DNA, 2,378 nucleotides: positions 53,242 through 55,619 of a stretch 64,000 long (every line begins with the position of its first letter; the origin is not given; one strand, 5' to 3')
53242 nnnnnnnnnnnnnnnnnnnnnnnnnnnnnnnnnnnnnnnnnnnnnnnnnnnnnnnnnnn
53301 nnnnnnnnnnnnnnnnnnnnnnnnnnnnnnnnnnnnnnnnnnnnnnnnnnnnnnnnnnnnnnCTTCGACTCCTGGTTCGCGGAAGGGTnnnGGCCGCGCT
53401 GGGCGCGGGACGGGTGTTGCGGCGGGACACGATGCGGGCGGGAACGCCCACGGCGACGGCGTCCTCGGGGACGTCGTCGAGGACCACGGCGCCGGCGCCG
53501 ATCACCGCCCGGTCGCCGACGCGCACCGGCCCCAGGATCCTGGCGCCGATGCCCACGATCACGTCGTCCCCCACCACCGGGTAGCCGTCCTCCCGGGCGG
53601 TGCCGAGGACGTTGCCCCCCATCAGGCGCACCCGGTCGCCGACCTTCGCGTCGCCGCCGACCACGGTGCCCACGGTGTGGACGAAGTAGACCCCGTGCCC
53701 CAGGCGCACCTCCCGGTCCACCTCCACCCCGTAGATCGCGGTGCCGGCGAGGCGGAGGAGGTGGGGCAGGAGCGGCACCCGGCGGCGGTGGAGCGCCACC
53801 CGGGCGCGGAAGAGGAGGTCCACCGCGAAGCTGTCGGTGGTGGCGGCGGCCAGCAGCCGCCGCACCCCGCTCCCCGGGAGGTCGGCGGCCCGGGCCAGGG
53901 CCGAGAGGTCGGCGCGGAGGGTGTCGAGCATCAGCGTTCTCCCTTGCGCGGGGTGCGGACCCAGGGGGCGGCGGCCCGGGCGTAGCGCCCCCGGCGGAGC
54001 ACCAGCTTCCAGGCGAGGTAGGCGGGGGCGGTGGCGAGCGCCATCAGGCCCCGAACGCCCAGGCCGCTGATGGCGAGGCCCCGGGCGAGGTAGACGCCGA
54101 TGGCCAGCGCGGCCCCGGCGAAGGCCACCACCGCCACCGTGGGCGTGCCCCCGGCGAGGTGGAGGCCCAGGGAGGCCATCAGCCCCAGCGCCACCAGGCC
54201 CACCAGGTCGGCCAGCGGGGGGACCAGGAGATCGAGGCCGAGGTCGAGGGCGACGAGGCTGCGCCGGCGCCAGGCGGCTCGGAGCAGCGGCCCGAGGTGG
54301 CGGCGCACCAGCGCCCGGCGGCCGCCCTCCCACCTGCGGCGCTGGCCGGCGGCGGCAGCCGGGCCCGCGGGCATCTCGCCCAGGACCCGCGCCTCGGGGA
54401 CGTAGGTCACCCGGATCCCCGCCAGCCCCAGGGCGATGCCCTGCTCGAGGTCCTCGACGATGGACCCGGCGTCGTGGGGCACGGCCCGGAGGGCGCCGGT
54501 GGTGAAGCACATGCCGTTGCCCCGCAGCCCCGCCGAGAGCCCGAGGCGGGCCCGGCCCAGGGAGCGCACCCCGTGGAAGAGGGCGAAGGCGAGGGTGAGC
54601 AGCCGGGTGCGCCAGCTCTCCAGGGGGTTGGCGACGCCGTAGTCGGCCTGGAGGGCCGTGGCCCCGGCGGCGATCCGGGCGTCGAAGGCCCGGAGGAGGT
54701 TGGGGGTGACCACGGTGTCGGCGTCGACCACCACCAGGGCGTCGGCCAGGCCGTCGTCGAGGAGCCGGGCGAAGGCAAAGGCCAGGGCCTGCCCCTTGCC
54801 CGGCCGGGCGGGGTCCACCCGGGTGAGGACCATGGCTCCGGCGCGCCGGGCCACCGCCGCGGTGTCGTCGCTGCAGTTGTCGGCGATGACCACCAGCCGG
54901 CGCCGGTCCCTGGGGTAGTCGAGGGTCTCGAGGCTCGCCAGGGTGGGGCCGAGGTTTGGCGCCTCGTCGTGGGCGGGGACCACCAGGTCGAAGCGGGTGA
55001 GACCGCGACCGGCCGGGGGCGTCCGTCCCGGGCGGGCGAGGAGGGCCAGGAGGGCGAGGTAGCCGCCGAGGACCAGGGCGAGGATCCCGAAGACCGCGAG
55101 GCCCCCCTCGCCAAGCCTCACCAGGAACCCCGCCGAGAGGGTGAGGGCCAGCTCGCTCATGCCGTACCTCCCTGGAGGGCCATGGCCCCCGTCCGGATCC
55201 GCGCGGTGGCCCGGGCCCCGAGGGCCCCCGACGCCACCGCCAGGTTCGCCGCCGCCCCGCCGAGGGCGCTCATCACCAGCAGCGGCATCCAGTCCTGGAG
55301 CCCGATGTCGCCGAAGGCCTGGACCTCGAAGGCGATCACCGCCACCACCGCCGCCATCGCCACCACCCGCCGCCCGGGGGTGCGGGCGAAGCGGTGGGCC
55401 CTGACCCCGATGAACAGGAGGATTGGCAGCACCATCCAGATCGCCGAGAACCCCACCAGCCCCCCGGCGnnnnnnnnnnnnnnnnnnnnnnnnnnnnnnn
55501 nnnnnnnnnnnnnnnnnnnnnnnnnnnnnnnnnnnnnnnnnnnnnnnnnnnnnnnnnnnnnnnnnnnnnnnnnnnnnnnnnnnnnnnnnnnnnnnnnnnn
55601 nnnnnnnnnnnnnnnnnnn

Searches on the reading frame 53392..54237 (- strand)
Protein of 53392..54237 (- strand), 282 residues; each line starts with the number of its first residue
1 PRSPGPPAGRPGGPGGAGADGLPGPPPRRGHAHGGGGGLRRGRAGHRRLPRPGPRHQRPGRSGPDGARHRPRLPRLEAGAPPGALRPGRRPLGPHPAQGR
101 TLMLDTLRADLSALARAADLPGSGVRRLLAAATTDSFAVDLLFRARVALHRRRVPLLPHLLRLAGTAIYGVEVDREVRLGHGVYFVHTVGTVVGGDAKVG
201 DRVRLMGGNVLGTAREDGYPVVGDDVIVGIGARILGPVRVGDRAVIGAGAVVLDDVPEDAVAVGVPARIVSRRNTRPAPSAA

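Call 50: search_protein_families(library=pfam, proteins=[window:53392-54237:-], max_evalue=0.001)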
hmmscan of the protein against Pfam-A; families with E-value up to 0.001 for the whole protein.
window:53392-54237:- (282 aa): 1 family
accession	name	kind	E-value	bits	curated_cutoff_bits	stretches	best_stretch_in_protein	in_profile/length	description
PF00132.30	Hexapep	-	1.9e-10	40.4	27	1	220-252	2-34/36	Bacterial transferase hexapeptide (six repeats)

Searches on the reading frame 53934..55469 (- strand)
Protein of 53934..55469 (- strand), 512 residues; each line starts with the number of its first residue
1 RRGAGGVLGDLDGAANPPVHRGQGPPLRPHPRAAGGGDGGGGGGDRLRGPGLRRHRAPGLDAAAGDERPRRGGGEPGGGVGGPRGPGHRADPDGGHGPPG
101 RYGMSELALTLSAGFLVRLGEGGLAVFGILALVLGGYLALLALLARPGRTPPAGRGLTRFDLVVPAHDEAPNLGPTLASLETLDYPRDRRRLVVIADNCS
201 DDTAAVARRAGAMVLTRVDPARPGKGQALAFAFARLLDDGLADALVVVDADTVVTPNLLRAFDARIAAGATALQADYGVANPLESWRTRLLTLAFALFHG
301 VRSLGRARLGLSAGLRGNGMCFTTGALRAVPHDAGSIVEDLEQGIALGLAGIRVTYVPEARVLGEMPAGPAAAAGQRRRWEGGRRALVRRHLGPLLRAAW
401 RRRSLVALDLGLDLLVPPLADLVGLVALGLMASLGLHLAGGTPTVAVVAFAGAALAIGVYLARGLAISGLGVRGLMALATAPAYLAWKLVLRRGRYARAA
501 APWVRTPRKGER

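Call 51: search_protein_families(library=pfam, proteins=[window:53934-55469:-], max_evalue=0.001)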
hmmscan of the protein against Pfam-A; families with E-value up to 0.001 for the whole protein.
window:53934-55469:- (512 aa): 3 families
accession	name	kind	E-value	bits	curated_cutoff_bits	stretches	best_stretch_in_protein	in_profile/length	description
PF13641.12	Glyco_tranf_2_3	-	2.9e-24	86.8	27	1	160-382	3-229/230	Glycosyltransferase like family 2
PF13632.12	Glyco_trans_2_3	-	7.8e-19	68.7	27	1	246-435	3-193/198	Glycosyl transferase family group 2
PF00535.33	Glycos_transf_2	-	2e-09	38.1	23.3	1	162-273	2-113/168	Glycosyl transferase family 2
